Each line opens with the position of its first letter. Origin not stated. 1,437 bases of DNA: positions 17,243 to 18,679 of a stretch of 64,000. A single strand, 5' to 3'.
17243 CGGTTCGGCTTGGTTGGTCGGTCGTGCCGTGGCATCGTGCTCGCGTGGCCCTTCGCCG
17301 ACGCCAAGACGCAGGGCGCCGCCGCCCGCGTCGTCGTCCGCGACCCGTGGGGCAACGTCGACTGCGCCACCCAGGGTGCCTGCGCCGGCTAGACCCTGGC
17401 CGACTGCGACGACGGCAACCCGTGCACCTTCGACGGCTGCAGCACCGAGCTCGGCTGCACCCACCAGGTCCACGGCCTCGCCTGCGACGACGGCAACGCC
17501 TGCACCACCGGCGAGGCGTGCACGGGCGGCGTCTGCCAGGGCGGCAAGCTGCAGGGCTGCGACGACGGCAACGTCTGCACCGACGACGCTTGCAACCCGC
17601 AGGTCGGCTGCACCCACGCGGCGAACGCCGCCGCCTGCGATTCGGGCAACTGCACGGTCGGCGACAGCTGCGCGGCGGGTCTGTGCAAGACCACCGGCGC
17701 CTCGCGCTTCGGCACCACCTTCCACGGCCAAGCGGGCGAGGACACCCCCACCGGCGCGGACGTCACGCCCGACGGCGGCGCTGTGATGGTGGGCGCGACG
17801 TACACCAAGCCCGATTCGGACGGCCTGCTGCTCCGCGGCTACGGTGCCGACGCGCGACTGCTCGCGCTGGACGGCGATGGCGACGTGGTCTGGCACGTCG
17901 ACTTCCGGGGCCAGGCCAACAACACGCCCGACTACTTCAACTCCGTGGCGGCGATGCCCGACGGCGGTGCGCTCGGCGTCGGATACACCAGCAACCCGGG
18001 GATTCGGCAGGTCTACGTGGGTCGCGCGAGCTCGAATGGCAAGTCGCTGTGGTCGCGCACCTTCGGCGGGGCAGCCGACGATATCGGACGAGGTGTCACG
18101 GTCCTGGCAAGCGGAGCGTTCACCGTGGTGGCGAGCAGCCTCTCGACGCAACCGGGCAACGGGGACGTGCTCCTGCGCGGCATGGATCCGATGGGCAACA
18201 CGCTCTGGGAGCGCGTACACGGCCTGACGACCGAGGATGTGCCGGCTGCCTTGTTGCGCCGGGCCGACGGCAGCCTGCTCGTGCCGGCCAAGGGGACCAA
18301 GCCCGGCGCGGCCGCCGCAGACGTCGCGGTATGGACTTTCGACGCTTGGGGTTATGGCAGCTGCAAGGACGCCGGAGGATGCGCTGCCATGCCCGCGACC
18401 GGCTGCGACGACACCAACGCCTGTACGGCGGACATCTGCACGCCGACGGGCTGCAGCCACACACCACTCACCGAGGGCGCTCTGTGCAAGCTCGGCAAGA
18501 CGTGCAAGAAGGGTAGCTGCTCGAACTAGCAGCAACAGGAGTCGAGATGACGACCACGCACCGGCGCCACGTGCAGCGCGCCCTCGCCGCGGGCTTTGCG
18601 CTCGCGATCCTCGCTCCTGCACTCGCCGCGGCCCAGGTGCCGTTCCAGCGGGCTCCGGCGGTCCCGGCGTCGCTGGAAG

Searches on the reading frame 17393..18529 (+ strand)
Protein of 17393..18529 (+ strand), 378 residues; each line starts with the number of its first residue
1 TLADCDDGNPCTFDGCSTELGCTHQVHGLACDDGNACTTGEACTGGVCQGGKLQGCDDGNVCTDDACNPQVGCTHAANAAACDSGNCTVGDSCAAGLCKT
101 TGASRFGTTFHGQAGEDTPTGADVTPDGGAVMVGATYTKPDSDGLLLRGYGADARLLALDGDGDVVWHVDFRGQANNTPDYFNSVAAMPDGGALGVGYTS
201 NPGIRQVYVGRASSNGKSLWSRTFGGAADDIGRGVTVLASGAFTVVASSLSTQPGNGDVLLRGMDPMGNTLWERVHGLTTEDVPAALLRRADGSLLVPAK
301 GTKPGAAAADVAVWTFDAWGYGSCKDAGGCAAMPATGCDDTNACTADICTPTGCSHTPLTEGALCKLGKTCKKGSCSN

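Call 107: search_protein_families(library=pfam, proteins=[window:17393-18529:+], max_evalue=0.001)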
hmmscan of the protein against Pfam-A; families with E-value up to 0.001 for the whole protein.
window:17393-18529:+ (378 aa): 1 family
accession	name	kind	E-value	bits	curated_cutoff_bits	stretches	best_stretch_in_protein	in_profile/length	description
PF00526.23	Dicty_CTDC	-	1.7e-14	53.7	27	3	4-24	1-21/24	Dictyostelium (slime mold) repeat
